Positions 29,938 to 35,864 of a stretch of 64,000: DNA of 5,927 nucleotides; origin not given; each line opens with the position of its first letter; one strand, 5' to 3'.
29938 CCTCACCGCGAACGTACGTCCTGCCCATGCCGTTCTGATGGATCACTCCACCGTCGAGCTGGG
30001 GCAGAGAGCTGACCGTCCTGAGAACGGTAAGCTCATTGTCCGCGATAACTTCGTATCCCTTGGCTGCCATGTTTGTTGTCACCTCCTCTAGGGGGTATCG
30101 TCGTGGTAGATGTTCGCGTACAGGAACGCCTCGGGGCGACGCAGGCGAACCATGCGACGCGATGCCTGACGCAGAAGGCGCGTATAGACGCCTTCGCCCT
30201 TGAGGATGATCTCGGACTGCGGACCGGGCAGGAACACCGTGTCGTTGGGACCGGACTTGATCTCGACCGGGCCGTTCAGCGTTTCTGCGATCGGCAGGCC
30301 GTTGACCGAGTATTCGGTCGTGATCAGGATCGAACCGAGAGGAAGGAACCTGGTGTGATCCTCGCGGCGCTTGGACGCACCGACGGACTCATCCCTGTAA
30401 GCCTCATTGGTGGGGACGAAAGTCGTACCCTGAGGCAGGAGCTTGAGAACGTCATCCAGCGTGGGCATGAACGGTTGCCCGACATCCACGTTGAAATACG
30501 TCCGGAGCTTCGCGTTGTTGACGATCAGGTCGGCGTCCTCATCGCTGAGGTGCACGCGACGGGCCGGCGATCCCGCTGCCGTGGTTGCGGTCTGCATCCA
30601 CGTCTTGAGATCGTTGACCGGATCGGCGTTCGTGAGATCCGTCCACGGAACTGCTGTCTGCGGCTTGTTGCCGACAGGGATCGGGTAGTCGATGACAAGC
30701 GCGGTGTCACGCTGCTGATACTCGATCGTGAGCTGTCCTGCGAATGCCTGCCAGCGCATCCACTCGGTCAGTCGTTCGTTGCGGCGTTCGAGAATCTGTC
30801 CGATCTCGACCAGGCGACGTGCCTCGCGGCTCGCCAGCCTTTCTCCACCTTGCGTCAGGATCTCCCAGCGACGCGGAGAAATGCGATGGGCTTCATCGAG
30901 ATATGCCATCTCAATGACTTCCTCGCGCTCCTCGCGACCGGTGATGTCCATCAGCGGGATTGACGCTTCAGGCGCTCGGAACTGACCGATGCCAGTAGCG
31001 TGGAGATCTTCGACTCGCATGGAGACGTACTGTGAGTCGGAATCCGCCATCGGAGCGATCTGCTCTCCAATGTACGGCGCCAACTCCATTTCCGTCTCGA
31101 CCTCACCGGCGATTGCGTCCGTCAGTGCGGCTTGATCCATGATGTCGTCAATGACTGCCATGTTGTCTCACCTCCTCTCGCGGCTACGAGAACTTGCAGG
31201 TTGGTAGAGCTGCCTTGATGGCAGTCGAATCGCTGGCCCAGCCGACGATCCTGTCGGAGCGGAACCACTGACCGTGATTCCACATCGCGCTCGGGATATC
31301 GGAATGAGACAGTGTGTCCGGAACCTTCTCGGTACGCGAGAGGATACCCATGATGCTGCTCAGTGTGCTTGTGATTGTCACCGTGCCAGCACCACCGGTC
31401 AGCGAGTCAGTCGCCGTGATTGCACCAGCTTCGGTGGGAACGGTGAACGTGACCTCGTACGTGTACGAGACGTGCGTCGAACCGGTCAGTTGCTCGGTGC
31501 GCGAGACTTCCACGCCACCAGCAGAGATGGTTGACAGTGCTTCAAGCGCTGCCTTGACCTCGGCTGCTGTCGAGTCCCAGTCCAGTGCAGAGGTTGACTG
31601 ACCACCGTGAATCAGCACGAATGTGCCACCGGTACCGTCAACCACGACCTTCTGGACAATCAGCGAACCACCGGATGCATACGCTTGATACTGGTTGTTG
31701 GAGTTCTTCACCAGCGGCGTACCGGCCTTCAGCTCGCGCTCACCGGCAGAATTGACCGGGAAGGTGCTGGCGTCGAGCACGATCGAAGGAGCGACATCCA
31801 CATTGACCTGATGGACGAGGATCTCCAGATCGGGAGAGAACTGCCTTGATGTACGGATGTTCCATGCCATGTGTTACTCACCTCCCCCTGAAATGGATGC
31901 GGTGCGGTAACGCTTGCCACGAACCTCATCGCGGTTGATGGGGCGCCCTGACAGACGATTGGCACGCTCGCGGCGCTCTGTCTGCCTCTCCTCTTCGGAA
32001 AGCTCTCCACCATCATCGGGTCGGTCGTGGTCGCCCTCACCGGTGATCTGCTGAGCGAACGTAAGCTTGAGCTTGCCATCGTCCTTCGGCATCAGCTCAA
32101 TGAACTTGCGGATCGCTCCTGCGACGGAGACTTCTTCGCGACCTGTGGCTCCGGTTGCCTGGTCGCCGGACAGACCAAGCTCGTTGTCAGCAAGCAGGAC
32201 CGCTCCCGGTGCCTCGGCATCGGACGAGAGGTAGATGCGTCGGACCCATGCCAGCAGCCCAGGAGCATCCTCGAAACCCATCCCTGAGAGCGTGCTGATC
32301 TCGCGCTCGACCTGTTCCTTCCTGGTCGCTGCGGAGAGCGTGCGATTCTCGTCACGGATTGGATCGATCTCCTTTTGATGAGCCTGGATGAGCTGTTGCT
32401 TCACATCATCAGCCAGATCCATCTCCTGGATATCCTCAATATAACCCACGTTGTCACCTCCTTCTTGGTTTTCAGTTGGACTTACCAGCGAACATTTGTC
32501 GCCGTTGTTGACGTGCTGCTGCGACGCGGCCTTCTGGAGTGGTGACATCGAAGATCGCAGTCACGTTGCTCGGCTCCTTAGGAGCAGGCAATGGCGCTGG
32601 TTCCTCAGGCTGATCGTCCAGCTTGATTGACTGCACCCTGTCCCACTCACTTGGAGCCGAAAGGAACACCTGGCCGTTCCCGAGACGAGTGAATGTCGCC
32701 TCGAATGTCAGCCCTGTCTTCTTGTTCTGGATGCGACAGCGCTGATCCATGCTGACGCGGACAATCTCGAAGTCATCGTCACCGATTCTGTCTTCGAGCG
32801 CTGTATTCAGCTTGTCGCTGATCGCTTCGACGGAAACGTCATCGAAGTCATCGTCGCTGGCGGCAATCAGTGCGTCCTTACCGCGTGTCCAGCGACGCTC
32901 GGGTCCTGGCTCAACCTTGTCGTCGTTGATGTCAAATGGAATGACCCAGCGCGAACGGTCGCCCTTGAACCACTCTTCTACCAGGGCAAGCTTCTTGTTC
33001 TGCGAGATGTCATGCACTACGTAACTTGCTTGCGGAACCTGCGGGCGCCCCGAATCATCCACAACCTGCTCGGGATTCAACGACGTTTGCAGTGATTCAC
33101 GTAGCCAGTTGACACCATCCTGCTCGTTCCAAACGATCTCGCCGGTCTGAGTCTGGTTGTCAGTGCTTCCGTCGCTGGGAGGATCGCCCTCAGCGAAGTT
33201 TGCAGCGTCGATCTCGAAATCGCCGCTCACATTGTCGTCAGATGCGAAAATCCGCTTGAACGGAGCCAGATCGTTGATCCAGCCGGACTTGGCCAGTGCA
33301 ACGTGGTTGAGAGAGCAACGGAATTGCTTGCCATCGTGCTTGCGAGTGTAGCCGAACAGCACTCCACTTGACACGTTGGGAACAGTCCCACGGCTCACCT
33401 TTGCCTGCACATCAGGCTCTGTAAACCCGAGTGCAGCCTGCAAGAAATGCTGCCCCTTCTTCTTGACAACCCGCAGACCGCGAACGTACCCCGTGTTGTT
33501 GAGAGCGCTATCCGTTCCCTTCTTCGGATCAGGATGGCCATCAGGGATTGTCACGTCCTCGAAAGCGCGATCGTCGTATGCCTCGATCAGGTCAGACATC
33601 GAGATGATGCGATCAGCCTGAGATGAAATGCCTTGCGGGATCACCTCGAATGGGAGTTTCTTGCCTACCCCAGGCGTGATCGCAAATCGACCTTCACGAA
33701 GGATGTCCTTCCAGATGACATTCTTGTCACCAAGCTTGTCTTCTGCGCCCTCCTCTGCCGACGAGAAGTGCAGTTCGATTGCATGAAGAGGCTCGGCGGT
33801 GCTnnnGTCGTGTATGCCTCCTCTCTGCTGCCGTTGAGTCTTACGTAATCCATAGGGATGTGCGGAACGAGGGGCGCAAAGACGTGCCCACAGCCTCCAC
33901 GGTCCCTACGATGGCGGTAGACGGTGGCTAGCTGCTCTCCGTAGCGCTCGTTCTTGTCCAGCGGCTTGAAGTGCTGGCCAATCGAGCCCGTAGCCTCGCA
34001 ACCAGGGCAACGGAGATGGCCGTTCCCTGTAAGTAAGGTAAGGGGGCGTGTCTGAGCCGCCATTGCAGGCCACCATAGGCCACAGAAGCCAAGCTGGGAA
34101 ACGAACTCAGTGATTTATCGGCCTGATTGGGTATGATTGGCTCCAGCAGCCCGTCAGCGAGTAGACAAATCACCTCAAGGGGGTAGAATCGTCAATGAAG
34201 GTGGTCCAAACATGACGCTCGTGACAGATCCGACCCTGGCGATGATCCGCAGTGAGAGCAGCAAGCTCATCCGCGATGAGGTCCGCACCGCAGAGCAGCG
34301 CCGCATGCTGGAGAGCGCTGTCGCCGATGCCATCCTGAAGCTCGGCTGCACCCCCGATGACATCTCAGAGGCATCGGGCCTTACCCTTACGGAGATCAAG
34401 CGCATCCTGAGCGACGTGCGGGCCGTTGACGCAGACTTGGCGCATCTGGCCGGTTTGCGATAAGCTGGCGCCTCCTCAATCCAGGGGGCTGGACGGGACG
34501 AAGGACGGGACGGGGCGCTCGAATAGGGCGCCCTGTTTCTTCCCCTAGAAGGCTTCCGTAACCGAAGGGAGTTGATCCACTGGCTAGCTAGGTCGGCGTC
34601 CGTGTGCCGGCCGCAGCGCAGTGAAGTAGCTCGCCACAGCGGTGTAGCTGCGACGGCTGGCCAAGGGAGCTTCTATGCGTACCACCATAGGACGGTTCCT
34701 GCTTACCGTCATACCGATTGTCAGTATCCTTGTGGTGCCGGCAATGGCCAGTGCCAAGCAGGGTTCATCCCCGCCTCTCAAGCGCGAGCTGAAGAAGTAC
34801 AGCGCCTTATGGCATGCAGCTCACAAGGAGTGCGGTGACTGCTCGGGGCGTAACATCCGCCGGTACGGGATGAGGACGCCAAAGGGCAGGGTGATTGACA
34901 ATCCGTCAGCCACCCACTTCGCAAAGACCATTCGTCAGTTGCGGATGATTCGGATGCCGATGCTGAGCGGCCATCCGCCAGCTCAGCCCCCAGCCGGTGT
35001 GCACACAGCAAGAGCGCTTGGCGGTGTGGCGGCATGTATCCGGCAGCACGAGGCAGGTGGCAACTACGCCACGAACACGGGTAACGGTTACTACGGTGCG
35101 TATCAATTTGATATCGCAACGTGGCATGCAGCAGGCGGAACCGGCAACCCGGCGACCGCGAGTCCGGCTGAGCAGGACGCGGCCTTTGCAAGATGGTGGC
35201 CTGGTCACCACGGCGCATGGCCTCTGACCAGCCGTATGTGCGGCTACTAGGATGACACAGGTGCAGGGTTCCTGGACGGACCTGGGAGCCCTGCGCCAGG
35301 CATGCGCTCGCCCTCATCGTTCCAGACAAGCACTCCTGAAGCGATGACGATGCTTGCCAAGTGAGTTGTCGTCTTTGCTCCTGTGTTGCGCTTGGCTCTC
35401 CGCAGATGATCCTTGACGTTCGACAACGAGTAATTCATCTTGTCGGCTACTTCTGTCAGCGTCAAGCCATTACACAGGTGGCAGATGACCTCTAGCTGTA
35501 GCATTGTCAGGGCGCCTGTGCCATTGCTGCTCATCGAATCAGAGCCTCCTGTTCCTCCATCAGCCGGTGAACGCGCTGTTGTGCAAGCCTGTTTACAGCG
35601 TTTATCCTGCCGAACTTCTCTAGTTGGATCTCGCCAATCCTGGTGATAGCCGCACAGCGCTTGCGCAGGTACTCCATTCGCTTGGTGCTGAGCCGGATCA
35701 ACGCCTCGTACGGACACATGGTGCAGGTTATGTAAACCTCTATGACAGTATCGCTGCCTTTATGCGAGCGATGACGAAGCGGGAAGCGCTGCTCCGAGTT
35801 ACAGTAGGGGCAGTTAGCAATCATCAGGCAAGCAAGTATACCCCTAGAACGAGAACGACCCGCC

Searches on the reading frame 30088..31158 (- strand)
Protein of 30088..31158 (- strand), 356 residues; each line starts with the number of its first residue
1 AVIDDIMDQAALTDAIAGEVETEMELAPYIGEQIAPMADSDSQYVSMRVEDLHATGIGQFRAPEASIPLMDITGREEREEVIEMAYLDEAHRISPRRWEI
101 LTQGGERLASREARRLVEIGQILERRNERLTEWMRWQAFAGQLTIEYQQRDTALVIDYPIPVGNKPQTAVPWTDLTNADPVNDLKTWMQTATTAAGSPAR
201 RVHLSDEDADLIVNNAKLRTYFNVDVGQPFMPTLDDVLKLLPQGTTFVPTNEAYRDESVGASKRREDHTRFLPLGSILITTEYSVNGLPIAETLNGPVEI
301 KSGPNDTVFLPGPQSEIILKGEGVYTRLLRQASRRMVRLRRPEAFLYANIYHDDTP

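Call 14: search_protein_families(library=pfam, proteins=[window:30088-31158:-], max_evalue=0.01)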
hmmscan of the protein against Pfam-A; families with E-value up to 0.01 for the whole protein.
window:30088-31158:- (356 aa): 1 family
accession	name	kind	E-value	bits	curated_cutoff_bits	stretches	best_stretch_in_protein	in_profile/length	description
PF03864.22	Phage_cap_E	-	6.7e-12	45.5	22.9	1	74-258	61-250/329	Phage major capsid protein E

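Call 44: search_dna_similar(query=window:30088-31158:-, collection=phages, mode=protein, max_rows=25, max_evalue=0.001)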
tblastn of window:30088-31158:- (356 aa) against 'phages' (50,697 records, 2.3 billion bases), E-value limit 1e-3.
Records with a match: 3; places in all: 3; records where one place covers at least 80% of the query: 0.
Best place of each record, by identity: <60% 3.
By first word of the organism name: Marinitoga 3.
By host as written in the record: - 1; Marinitoga camini 1155 1; Marinitoga camini 1197 1.
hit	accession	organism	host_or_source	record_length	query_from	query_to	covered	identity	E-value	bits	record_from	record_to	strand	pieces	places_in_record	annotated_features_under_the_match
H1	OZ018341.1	Marinitoga phage MPV1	-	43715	87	219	37%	27.6%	7e-6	54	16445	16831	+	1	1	Major head protein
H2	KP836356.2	Marinitoga camini virus 2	Marinitoga camini 1155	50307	128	219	26%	30.1%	3e-5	52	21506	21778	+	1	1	major capsid protein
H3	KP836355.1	Marinitoga camini virus 1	Marinitoga camini 1197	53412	128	219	26%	29.0%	1e-4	50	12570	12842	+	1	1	major capsid protein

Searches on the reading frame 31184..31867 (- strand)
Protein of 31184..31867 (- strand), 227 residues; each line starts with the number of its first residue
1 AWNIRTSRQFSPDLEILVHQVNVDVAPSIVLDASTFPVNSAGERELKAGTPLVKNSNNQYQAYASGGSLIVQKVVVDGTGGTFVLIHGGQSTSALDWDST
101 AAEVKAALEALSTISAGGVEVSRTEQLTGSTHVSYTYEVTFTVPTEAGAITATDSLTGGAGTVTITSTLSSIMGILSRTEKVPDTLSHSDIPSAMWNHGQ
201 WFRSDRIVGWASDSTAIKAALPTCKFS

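Call 35: search_protein_families(library=phrogs, proteins=[window:31184-31867:-], max_evalue=0.001)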
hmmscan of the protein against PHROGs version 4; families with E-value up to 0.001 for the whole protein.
window:31184-31867:- (227 aa): 1 family
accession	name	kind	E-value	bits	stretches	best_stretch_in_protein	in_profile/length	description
phrog_10909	-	tail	6.5e-06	26.8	1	70-161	205-284/290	major tail protein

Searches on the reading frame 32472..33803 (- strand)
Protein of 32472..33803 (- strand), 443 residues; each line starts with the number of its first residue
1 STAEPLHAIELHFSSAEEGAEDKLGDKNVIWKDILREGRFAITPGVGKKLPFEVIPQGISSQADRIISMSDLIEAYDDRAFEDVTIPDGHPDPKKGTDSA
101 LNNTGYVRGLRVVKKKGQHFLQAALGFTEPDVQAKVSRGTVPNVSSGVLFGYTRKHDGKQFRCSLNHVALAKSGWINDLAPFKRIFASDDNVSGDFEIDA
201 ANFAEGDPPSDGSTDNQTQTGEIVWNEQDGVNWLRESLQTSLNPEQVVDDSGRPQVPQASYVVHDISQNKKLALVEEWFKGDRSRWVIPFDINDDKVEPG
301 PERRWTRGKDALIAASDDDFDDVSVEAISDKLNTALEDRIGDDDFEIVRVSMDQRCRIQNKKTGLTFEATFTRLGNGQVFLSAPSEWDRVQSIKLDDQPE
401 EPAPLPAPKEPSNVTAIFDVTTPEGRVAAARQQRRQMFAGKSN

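Call 14: search_protein_families(library=pfam, proteins=[window:32472-33803:-], max_evalue=0.01)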
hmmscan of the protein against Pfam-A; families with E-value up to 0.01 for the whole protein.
window:32472-33803:- (443 aa): 0 families

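Call 35: search_protein_families(library=phrogs, proteins=[window:32472-33803:-], max_evalue=0.001)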
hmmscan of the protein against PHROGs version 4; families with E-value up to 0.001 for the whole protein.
window:32472-33803:- (443 aa): 0 families

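Call 45: search_dna_similar(query=window:32472-33803:-, collection=phages, mode=protein, max_rows=25, max_evalue=0.001)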
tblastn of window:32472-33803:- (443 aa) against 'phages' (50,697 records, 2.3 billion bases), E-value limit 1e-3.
No match.

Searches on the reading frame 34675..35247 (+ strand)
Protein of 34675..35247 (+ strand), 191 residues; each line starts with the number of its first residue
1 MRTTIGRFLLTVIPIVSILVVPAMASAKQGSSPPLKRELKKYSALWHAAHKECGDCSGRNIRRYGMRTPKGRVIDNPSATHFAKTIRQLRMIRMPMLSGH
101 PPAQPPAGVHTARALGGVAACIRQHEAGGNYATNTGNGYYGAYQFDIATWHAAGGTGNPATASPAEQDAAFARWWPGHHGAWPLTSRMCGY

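Call 36: search_protein_families(library=pfam, proteins=[window:34675-35247:+], max_evalue=0.01)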
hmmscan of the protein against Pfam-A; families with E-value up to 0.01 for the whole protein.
window:34675-35247:+ (191 aa): 1 family
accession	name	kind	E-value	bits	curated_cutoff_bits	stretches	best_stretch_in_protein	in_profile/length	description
PF06737.19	Transglycosylas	-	1.2e-13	52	27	1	122-183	10-75/77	Transglycosylase-like domain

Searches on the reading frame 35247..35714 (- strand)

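Call 36: search_protein_families(library=pfam, proteins=[window:35247-35714:-], max_evalue=0.01)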
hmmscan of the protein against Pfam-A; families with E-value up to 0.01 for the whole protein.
window:35247-35714:- (155 aa): 3 families
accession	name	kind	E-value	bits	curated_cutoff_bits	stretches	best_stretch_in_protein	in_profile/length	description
PF08281.18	Sigma70_r4_2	-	0.00092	19.3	25.7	1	81-109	24-52/54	Sigma-70, region 4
PF04545.22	Sigma70_r4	-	0.0018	18.2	24.1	1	83-107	20-44/50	Sigma-70, region 4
PF00196.25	GerE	-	0.0021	18.1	23.5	1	69-121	3-55/57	Bacterial regulatory proteins, luxR family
